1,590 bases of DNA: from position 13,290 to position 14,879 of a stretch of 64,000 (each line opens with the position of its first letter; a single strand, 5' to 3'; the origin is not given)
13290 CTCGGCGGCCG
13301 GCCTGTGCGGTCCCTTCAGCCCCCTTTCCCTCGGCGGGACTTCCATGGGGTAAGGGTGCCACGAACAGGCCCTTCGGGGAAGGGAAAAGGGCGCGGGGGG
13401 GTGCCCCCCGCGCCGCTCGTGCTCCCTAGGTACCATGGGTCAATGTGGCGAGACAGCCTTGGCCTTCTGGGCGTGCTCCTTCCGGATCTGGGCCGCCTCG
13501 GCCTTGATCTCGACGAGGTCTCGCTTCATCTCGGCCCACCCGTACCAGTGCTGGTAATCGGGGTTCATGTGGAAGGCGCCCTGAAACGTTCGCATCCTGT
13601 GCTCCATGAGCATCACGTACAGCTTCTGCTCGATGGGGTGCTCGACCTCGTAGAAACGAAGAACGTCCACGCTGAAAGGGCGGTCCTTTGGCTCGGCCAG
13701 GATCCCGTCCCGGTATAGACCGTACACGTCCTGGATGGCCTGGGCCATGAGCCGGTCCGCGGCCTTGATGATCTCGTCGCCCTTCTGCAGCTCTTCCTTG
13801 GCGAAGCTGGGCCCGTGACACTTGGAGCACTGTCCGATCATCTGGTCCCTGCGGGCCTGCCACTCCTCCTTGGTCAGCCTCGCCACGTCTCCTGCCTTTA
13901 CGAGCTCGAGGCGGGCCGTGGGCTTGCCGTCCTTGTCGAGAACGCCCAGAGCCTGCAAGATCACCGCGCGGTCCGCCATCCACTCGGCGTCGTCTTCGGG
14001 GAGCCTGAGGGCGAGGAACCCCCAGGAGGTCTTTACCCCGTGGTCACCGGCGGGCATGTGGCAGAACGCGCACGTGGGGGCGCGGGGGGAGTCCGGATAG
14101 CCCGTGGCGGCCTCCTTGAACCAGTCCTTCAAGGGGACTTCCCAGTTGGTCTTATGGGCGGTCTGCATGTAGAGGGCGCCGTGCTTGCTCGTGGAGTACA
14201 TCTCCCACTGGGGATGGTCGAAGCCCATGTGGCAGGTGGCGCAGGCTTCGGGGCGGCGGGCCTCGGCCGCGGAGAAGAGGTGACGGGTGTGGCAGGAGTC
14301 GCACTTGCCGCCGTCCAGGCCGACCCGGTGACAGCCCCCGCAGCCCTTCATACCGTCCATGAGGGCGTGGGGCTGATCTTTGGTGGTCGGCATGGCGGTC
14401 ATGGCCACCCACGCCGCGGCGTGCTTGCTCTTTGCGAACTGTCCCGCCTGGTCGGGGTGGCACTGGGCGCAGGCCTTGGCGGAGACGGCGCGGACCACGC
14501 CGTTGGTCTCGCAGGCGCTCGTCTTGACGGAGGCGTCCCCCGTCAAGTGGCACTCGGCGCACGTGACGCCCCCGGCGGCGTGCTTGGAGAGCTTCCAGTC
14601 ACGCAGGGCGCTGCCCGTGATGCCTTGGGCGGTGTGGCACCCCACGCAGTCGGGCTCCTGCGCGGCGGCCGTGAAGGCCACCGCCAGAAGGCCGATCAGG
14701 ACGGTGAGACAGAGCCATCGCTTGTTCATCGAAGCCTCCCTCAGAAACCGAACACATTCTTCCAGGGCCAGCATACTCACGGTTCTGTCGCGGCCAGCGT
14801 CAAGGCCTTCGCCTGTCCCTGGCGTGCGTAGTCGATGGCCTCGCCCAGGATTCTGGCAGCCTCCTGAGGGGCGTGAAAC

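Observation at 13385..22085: Single co-oriented nitrogen-oxide module: Rrf2-hemerythrin-qNOR-cupin-porin-nrfHA-octaheme HAO-like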

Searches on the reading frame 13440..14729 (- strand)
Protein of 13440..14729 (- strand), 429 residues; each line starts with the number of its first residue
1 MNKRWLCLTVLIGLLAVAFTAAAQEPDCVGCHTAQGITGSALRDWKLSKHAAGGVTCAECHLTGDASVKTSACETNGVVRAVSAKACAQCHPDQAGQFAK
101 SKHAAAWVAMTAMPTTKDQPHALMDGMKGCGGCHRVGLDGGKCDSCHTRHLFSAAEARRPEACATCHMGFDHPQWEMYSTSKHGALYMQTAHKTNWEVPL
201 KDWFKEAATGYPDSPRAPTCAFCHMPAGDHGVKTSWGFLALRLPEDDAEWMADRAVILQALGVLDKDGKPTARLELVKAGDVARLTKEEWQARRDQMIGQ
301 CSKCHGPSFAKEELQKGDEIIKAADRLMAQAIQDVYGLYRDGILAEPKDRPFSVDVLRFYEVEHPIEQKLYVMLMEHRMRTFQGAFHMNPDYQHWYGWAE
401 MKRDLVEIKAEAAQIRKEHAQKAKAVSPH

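Call 5: search_protein_families(library=pfam, proteins=[window:13440-14729:-], max_evalue=0.01)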
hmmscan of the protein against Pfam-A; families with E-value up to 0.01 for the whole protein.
window:13440-14729:- (429 aa): 5 families
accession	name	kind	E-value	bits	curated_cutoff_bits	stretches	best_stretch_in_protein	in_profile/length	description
PF13447.11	Multi-haem_cyto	-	9.6e-38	130.4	21.9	2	28-226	5-175/269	Seven times multi-haem cytochrome CxxCH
PF13435.11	Cytochrome_C554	-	5.8e-09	37.2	20.8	1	86-139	1-60/84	Cytochrome c554 and c-prime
PF14537.11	Cytochrom_c3_2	-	6.2e-08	33.4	25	1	50-135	2-65/79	Cytochrome c3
PF14522.11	Cytochrome_C7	-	7.1e-07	29.4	24.8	0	24-91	12-66/67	Cytochrome c7 and related cytochrome c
PF09699.15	Paired_CXXCH_1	-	2.3e-06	27.6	20.6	0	23-61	4-36/41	Doubled CXXCH motif (Paired_CXXCH_1)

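Call 6: search_protein_families(library=ncbifam, proteins=[window:13440-14729:-], max_evalue=0.01)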
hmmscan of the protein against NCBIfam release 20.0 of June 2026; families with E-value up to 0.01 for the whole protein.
window:13440-14729:- (429 aa): 3 families
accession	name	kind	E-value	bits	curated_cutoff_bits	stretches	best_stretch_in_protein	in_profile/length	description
NF052343.1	hydrazine_HDH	equivalog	2.5e-28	98.8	900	2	24-233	115-308/564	hydrazine dehydrogenase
TIGR03508.1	decahem_SO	subfamily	2.1e-07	30.7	192.2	1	20-225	65-249/258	DmsE family decaheme c-type cytochrome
NF041028.1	decahem_GSU2203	exception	0.00057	19.2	325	1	24-103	100-167/317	GSU2203 family decaheme c-type cytochrome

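Call 11: find_homologous_proteins(query=window:13440-14729:-, max_evalue=0.00001)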
Query window:13440-14729:- (429 aa): 7199 proteins with E <= 0.00001 among 8000 candidates; the best 120 are listed.
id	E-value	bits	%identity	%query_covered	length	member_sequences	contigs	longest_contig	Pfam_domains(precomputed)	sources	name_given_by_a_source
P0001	1.3e-256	870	85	98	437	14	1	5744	PF09699.16,PF14537.12,PF13435.12,PF13447.12,PF14522.12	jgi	-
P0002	6.3e-248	841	83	98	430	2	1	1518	PF09699.16,PF14537.12,PF13435.12,PF13447.12,PF14522.12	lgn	-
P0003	1.5e-246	837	86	93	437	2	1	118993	PF09699.16,PF14537.12,PF13435.12,PF13447.12,PF14522.12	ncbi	-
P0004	3.7e-243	825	81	99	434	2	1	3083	PF14537.12,PF13435.12,PF13447.12,PF14522.12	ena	-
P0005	3.1e-241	819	84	94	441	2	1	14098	PF09699.16,PF14537.12,PF13435.12,PF13447.12,PF14522.12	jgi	jgi:hydroxylamine dehydrogenase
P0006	1.2e-236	804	83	94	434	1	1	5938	PF14537.12,PF13435.12,PF13447.12,PF14522.12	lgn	-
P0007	1.6e-234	797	79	96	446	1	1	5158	PF14537.12,PF13435.12,PF13447.12,PF14522.12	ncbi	-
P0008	1.7e-230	784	78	95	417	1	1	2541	PF09699.16,PF14537.12,PF13435.12,PF13447.12,PF14522.12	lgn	-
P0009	4.5e-225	766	76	98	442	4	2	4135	PF14537.12,PF13435.12,PF13447.12,PF14522.12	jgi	jgi:hypothetical protein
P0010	6.2e-223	759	77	96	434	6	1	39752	PF09699.16,PF14537.12,PF13435.12,PF13447.12,PF14522.12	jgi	jgi:hydroxylamine dehydrogenase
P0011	2.0e-219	747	75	96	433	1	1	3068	PF14537.12,PF13435.12,PF13447.12,PF14522.12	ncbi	-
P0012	3.6e-217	740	75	94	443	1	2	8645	PF14537.12,PF13435.12,PF13447.12,PF14522.12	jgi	-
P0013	3.6e-215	733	77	92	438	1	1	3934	PF14537.12,PF13435.12,PF13447.12,PF14522.12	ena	-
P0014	7.8e-215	732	73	98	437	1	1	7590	PF09699.16,PF14537.12,PF13435.12,PF13447.12,PF14522.12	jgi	jgi:hypothetical protein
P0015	3.4e-214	730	71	98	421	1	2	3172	PF14537.12,PF13435.12,PF13447.12,PF14522.12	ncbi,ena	-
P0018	1.7e-211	721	75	92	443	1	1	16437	PF09699.16,PF14537.12,PF13435.12,PF13447.12,PF14522.12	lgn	-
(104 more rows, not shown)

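Call 12: search_solved_structures(query=window:13440-14729:-, max_evalue=0.01, show_alignments=2)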
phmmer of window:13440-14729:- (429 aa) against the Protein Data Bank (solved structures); distinct sequences matched with E-value up to 0.01: 11.
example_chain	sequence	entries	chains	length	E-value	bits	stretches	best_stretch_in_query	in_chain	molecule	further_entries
6t5e_A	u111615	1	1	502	4.6e-35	124.8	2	25-232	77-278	Hydroxylamine oxidoreductase-like protein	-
4n4j_A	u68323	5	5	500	1e-34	123.6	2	25-232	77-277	hydroxylamine oxidoreductase | Similar to hydroxylamine oxidoreductase hao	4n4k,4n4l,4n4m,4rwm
4fas_A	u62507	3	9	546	1.3e-34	123.2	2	51-227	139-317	Hydroxylamine oxidoreductase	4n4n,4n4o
1fgj_A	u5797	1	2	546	1.4e-34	123.1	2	51-227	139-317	HYDROXYLAMINE OXIDOREDUCTASE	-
6m0p_A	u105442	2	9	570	1.8e-34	122.8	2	51-227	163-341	Aerobic hydroxylamine oxidoreductase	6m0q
6h5l_A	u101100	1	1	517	1.1e-31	113.7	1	76-226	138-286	Similar to hydroxylamine oxidoreductase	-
6hif_G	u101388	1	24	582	1.2e-22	83.8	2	27-234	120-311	Hydrazine dehydrogenase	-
4qo5_A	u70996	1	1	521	8.6e-15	57.9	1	132-226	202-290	Hypothetical multiheme protein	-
2vr0_A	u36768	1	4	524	0.00017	24.1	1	44-102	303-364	CYTOCHROME C NITRITE REDUCTASE, CATALYTIC SUBUNIT NFRA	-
2j7a_A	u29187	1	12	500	0.00017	24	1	44-102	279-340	CYTOCHROME C NITRITE REDUCTASE NRFA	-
1oah_A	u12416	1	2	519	0.00043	22.7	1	48-101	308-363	CYTOCHROME C NITRITE REDUCTASE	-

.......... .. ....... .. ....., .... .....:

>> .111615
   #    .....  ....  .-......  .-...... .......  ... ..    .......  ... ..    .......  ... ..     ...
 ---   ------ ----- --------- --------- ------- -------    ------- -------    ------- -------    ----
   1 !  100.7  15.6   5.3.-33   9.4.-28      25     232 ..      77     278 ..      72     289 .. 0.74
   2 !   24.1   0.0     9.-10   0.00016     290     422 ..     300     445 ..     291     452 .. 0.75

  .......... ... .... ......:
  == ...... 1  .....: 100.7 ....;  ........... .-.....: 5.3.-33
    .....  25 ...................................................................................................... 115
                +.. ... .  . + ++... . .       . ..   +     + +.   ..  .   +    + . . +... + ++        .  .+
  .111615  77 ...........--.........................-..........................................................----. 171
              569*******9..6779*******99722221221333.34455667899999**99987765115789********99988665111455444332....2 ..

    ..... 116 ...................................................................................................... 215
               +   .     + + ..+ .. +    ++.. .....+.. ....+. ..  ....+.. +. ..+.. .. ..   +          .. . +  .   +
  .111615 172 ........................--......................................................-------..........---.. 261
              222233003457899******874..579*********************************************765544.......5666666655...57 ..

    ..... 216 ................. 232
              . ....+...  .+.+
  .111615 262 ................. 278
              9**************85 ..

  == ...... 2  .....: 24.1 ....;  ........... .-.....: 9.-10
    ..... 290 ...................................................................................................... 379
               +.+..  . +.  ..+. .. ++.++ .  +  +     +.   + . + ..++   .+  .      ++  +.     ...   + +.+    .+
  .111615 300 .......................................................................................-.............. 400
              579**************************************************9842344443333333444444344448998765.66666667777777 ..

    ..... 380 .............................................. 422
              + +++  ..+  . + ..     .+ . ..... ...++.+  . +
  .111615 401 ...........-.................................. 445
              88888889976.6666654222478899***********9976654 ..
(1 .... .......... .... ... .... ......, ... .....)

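Call 15: find_related_loci(query=A1, collection=genome_contigs, flank=10000)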
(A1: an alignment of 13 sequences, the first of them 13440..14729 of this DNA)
Query A1 (429 aa) in genome_contigs; peptide patterns used: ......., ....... (x = any residue, [..] = any of these).
599 stretches matched a pattern (row limit reached: there are more); 579 encode a relative of the query (tblastn E <= 1e-3); the best 80 are kept; 80 distinct loci.
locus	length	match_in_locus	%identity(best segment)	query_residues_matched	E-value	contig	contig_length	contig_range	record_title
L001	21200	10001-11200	86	28-427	0e+0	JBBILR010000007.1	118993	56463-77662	MAG: Acidobacteriota bacterium isolate STF170223_bin_213 NODE_183_length_118993_cov_15.453909, whole genome shotgun sequ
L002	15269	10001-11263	61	6-421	0e+0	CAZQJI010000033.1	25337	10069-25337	MAG TPA_asm: uncultured Bacteroidota bacterium isolate binchicken_co71_50 genome assembly, contig: NODE_803_length_25337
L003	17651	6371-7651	61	6-424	1e-179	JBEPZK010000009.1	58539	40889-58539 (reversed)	MAG: Candidatus Kryptoniota bacterium isolate 03V1_S199.metabat2_refined.077 NODE_440_length_58539_cov_41.527820, whole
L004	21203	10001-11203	65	28-423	3e-179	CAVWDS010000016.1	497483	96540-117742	MAG: uncultured Acidobacteriota bacterium isolate MFD01299.bin.2.212 genome assembly, contig: contig_7449, whole genome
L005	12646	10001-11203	61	28-425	1e-169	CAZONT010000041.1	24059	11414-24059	MAG TPA_asm: uncultured Planctomycetaceae bacterium isolate SRP292972_co2_73 genome assembly, contig: NODE_1930_length_2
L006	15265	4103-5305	61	28-425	3e-169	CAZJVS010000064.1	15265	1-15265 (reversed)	MAG TPA_asm: uncultured Planctomycetaceae bacterium isolate SRP173033_co3_20 genome assembly, contig: NODE_4964_length_1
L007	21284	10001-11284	57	10-425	4e-169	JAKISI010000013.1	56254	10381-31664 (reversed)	MAG: Candidatus Polarisedimenticolaceae bacterium isolate D96SM.bin.13 NODE_400_length_56254_cov_13.278868, whole genome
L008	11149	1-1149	63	45-422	3e-168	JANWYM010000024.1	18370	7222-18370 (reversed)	MAG: Abditibacteriales bacterium isolate SKYG70 NODE_24_length_18370_cov_3.629421, whole genome shotgun sequence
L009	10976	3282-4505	61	13-416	5e-168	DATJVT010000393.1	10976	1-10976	MAG TPA_asm: Terriglobia bacterium isolate SMAG_U15080 k141_2249062, whole genome shotgun sequence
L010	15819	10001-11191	60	28-419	5e-168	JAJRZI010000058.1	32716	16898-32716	MAG: Gammaproteobacteria bacterium isolate Dive96_bin4.167 k141_959732, whole genome shotgun sequence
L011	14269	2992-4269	58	9-421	3e-166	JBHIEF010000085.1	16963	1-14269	MAG: Armatimonadota bacterium isolate b3.sp2_bin.12 NODE_971_length_16963_cov_6.472321, whole genome shotgun sequence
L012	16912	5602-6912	56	6-423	2e-165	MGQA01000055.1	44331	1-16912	MAG: Deltaproteobacteria bacterium GWF2_42_12 gwf2_scaffold_2542, whole genome shotgun sequence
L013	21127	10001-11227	58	10-406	1e-164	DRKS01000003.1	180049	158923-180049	MAG TPA_asm: Sedimenticola sp. isolate HyVt-446 HyVt-446_k145_105466, whole genome shotgun sequence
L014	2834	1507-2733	58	21-424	2e-174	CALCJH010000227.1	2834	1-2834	MAG: uncultured bacterium isolate H1_Bin_MAXBIN__082_sub_1 genome assembly, contig: c_000000193776, whole genome shotgun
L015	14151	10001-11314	56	6-424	8e-162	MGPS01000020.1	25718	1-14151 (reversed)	MAG: Deltaproteobacteria bacterium GWC2_42_11 gwc2_scaffold_1817, whole genome shotgun sequence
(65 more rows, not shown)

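Call 20: search_protein_families(library=pfam, proteins=[L001:8545-9873:+, L001:9923-11236:+, L001:11349-12230:+, L001:11142-12137:-, L001:664-2667:+, L001:598-2955:-], max_evalue=0.001)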
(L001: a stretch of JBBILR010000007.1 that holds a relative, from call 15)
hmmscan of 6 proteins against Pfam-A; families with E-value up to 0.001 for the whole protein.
L001:8545-9873:+ (442 aa): 6 families
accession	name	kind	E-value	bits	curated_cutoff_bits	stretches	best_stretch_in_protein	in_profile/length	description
PF13447.11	Multi-haem_cyto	-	4.4e-28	98.7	21.9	1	182-346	96-262/269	Seven times multi-haem cytochrome CxxCH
PF13435.11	Cytochrome_C554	-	4.1e-14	53.7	20.8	1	30-77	36-84/84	Cytochrome c554 and c-prime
PF14522.11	Cytochrome_C7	-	1e-09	38.5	24.8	1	39-107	11-67/67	Cytochrome c7 and related cytochrome c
PF09699.15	Paired_CXXCH_1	-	1.8e-07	31.2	20.6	0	181-208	6-36/41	Doubled CXXCH motif (Paired_CXXCH_1)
PF02335.20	Cytochrom_C552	-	7.7e-05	22.3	24.1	1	60-122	235-298/438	Cytochrome c552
PF14537.11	Cytochrom_c3_2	-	8.9e-05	23.3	25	0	39-81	24-69/79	Cytochrome c3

L001:9923-11236:+ (437 aa): 6 families
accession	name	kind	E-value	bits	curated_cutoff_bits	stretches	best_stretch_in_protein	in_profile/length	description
PF13447.11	Multi-haem_cyto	-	8.8e-39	133.8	21.9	2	26-225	4-175/269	Seven times multi-haem cytochrome CxxCH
PF14537.11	Cytochrom_c3_2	-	3e-08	34.5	25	1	49-134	2-65/79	Cytochrome c3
PF13435.11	Cytochrome_C554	-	7.8e-08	33.6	20.8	0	85-139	1-61/84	Cytochrome c554 and c-prime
PF14522.11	Cytochrome_C7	-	2.7e-07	30.8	24.8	0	25-90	14-66/67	Cytochrome c7 and related cytochrome c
PF09699.15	Paired_CXXCH_1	-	7e-07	29.3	20.6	0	139-168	6-38/41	Doubled CXXCH motif (Paired_CXXCH_1)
PF02335.20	Cytochrom_C552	-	0.00043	19.8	24.1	1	44-117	235-309/438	Cytochrome c552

L001:11349-12230:+ (293 aa): 3 families
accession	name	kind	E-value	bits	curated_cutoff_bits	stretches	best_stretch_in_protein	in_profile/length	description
PF12146.15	Hydrolase_4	-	1.4e-16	60.9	27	1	87-204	2-123/239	Serine aminopeptidase, S33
PF00561.26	Abhydrolase_1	-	1.8e-12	47.9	25.8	1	91-199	2-118/245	alpha/beta hydrolase fold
PF12697.13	Abhydrolase_6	-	5.2e-11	44.1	26.3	1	92-206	1-110/217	Alpha/beta hydrolase family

L001:11142-12137:- (331 aa): 0 families

L001:664-2667:+ (667 aa): 0 families

L001:598-2955:- (785 aa): 11 families
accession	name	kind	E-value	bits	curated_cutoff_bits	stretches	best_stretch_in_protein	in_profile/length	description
PF07992.20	Pyr_redox_2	-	4.4e-23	82.6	26.1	1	302-611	3-291/291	Pyridine nucleotide-disulphide oxidoreductase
PF14691.11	Fer4_20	-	2.4e-16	60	25.8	1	163-251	26-105/113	Dihydroprymidine dehydrogenase domain II, 4Fe-4S cluster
PF13738.12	Pyr_redox_3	-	4.2e-10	39.8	30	1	429-595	164-305/305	Pyridine nucleotide-disulphide oxidoreductase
PF00037.32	Fer4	-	2.9e-08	33.6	21.1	2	751-772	3-24/24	4Fe-4S binding domain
PF13237.11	Fer4_10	-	1.2e-06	28.8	25.5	0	749-769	2-23/53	4Fe-4S dicluster domain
PF13450.12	NAD_binding_8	-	3.1e-06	27.8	21.9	1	304-336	1-33/68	NAD(P)-binding Rossmann-like domain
PF01266.30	DAO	-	3.7e-06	27.1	27.9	0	302-335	2-35/353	FAD dependent oxidoreductase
PF12838.12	Fer4_7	-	6e-06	27.1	27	1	700-770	1-52/52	4Fe-4S dicluster domain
PF13187.11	Fer4_9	-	2.3e-05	24.8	27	0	754-770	35-51/52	4Fe-4S dicluster domain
PF00070.33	Pyr_redox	-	0.00016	22.5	22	0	432-519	2-79/82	Pyridine nucleotide-disulphide oxidoreductase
PF12797.12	Fer4_2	-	0.00096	19.4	24.5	0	749-768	3-22/22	4Fe-4S binding domain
